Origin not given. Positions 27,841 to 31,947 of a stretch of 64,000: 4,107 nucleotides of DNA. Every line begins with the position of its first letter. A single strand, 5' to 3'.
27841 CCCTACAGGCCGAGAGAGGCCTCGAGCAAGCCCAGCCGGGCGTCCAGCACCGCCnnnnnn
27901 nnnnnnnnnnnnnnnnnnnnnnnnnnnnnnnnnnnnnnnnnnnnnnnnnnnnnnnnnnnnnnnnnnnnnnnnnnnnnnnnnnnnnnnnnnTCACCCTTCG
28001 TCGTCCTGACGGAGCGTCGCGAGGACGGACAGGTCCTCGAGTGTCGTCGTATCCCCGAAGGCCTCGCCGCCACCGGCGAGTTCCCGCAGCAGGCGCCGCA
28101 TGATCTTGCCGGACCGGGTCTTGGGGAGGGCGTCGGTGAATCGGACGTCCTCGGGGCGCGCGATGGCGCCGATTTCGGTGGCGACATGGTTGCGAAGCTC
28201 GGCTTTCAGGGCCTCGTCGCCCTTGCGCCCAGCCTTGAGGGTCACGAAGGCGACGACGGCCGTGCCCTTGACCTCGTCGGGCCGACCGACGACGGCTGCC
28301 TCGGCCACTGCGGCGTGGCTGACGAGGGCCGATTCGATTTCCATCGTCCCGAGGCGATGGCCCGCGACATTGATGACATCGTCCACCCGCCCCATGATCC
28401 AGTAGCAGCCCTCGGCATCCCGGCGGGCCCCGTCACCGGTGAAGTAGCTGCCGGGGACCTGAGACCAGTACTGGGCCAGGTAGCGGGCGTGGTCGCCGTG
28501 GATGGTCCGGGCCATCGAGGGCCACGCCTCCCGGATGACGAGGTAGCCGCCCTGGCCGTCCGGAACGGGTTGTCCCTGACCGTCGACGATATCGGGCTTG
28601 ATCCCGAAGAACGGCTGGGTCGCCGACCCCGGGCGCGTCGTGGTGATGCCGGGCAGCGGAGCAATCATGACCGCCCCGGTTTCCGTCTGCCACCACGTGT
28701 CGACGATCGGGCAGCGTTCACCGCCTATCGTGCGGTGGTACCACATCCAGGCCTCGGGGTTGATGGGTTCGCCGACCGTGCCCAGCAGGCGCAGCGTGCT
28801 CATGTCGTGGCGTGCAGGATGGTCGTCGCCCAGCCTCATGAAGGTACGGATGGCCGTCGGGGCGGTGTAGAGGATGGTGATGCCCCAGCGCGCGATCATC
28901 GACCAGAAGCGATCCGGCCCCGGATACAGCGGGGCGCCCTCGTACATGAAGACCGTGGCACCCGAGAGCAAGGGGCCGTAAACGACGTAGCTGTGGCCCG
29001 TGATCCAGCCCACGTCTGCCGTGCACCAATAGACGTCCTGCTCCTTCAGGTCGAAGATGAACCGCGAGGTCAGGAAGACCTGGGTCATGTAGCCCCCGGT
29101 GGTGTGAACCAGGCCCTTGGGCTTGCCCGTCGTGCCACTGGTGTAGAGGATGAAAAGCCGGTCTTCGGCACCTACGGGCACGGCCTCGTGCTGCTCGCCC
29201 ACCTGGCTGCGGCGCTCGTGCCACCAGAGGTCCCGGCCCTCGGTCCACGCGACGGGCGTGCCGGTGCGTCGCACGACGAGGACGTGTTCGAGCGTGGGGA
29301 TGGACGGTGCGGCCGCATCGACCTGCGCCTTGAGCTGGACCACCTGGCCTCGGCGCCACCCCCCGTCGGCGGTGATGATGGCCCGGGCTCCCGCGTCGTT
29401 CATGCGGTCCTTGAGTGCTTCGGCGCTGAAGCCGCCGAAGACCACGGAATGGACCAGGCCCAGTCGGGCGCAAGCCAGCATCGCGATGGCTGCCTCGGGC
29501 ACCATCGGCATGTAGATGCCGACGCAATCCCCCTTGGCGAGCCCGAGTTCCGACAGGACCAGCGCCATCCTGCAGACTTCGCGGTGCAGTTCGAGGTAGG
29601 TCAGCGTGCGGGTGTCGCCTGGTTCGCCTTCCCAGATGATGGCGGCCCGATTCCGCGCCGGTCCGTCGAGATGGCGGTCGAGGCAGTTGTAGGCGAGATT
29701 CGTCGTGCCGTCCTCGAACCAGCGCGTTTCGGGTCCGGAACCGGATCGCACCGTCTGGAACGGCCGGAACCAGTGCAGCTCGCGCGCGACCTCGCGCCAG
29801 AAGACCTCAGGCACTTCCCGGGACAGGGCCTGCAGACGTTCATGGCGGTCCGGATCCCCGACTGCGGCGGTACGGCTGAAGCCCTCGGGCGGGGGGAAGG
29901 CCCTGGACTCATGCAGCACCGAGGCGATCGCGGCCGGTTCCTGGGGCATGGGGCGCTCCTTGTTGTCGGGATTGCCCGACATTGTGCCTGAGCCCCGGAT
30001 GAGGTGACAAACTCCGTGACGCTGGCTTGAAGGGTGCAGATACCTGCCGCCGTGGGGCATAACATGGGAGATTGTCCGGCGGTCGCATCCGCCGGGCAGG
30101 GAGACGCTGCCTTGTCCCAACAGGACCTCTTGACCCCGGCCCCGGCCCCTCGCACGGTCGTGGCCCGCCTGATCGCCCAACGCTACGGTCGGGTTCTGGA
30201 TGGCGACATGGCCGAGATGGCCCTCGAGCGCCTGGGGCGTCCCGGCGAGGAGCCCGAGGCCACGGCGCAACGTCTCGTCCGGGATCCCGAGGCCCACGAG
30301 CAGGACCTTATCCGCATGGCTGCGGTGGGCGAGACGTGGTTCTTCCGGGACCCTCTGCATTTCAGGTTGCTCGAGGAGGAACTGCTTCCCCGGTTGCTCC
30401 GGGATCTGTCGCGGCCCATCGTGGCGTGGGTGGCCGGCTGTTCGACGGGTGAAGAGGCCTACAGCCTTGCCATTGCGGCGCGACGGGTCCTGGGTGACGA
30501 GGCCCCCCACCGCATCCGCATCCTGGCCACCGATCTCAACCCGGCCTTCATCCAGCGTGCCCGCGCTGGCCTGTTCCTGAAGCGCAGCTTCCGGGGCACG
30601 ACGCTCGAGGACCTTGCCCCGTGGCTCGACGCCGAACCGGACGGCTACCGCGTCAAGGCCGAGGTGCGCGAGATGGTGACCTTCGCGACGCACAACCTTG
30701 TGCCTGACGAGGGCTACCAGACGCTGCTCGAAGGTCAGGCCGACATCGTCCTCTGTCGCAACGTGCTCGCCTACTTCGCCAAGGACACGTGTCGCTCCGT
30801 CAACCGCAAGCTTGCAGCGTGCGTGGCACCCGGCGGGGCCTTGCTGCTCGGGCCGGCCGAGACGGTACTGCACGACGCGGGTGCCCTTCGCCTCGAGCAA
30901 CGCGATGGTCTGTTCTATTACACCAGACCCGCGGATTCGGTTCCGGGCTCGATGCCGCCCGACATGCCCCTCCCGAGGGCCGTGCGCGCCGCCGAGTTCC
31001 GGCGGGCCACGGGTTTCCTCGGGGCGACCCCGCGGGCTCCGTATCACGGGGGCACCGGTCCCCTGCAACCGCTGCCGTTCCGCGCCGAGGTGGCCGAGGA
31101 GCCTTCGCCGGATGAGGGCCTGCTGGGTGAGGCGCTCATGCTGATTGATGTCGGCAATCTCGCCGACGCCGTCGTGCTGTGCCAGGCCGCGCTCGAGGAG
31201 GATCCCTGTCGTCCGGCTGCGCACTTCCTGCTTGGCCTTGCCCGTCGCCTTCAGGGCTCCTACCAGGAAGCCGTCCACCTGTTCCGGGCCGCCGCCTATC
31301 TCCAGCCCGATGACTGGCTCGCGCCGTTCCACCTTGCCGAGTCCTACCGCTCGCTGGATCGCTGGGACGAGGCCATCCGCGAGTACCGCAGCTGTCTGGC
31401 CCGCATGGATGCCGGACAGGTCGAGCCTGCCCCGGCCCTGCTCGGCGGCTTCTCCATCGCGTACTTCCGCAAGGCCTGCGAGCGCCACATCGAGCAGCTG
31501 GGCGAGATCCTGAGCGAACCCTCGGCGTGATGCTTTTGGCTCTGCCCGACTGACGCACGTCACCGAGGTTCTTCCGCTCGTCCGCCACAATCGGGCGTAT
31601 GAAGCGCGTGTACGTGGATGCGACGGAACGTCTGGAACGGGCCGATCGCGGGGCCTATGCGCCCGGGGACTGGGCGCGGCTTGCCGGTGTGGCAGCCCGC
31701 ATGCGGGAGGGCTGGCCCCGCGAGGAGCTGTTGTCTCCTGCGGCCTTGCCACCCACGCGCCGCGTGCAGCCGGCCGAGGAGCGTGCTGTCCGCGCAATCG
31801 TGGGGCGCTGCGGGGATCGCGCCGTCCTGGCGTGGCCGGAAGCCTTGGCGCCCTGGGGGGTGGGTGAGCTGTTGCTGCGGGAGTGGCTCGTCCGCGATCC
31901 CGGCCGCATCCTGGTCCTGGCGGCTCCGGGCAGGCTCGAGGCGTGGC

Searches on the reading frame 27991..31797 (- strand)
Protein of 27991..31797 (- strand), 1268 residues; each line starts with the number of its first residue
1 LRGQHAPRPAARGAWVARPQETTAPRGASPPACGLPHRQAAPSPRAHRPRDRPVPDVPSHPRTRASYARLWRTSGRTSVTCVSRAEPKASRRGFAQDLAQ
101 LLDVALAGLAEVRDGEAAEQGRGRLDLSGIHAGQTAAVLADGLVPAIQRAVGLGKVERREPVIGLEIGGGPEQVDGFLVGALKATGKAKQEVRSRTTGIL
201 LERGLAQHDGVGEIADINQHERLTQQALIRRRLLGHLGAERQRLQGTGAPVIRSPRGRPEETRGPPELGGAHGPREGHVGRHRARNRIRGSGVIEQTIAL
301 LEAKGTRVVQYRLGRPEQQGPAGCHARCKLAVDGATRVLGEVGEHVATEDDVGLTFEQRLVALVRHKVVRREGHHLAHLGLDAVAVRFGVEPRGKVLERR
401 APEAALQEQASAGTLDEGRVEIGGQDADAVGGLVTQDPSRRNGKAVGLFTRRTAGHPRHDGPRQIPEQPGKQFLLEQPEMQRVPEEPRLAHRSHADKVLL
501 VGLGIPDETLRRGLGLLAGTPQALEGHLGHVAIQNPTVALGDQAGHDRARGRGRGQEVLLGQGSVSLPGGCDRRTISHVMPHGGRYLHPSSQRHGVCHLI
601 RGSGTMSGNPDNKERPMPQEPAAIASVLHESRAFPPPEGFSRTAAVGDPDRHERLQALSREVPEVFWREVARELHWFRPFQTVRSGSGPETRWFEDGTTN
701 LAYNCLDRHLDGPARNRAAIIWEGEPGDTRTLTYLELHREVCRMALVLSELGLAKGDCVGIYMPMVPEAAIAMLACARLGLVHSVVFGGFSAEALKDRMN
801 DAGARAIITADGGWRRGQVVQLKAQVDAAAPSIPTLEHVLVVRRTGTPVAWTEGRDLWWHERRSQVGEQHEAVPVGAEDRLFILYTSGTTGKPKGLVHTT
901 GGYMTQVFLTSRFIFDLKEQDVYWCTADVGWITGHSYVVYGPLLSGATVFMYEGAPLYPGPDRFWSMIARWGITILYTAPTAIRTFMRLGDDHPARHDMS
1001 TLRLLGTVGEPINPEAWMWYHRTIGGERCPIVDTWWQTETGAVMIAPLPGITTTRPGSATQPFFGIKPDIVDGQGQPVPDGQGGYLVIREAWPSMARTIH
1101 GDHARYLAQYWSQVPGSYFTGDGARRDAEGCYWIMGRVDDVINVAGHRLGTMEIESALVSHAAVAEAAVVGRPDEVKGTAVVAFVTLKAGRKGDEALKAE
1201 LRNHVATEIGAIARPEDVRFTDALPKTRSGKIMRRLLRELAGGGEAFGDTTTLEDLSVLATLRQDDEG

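Call 10: search_protein_families(library=pfam, proteins=[window:27991-31797:-], max_evalue=0.001)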
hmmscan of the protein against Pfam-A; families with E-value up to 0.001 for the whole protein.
window:27991-31797:- (1268 aa): 3 families
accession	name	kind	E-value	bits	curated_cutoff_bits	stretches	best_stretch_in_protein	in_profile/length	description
PF00501.34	AMP-binding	-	2.7e-89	300.1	29.9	1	716-1091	10-377/384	AMP-binding enzyme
PF13193.12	AMP-binding_C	-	4.6e-30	104.8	24.5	1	1153-1231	1-76/76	AMP-binding enzyme C-terminal domain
PF16177.11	ACAS_N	-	3.3e-18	65.7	27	1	654-705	3-55/55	Acetyl-coenzyme A synthetase N-terminus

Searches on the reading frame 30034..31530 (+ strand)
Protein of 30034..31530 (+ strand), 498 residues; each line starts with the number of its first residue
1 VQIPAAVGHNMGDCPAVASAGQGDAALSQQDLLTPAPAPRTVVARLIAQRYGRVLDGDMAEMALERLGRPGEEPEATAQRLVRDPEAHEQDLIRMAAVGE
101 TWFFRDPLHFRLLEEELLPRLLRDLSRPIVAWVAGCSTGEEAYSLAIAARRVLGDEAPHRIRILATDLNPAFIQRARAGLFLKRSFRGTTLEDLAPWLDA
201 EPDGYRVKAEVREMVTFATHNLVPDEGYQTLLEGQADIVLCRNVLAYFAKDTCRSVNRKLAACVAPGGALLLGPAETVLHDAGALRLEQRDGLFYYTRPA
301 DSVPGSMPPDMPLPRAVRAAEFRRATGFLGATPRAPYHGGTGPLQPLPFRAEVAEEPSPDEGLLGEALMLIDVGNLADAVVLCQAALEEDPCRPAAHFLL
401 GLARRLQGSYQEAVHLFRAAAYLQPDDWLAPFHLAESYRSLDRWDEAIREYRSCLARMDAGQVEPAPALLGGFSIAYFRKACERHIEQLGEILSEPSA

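Call 98: search_protein_families(library=pfam, proteins=[window:30034-31530:+], max_evalue=0.0001)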
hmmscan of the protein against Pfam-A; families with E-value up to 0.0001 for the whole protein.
window:30034-31530:+ (498 aa): 13 families
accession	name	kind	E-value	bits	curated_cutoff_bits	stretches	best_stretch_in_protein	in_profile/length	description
PF01739.24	CheR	-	1.5e-42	145.7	27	1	100-284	2-185/195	CheR methyltransferase, SAM binding domain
PF07719.23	TPR_2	-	2.3e-11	43.3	27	0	394-427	1-34/34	Tetratricopeptide repeat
PF00515.34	TPR_1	-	2.9e-09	36.8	27.8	0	395-427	2-34/34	Tetratricopeptide repeat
PF14559.12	TPR_19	-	9.2e-09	35.9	25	0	407-450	4-47/68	Tetratricopeptide repeat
PF13432.12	TPR_16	-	1.7e-08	35.2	32.7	1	366-427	3-64/65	Tetratricopeptide repeat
PF12895.13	ANAPC3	-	5e-07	30.4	27.2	1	374-451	3-79/82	Anaphase-promoting complex, cyclosome, subunit 3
PF13428.12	TPR_14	-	5.6e-06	27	23.5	0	363-401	4-42/44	Tetratricopeptide repeat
PF08242.18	Methyltransf_12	-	7.2e-06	27.1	30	0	135-270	4-98/98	Methyltransferase domain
PF13431.12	TPR_17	-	1.1e-05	25.8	24.4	0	382-414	1-33/34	Tetratricopeptide repeat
PF13414.12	TPR_11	-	1.1e-05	25.4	26.8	0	401-438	1-38/42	TPR repeat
PF13181.12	TPR_8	-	2.4e-05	24.6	25.7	0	396-427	3-34/34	Tetratricopeptide repeat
PF13176.12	TPR_7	-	2.7e-05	24.3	27.9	0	433-456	4-27/36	Tetratricopeptide repeat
PF13174.12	TPR_6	-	5.4e-05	24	26.3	0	432-456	4-28/33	Tetratricopeptide repeat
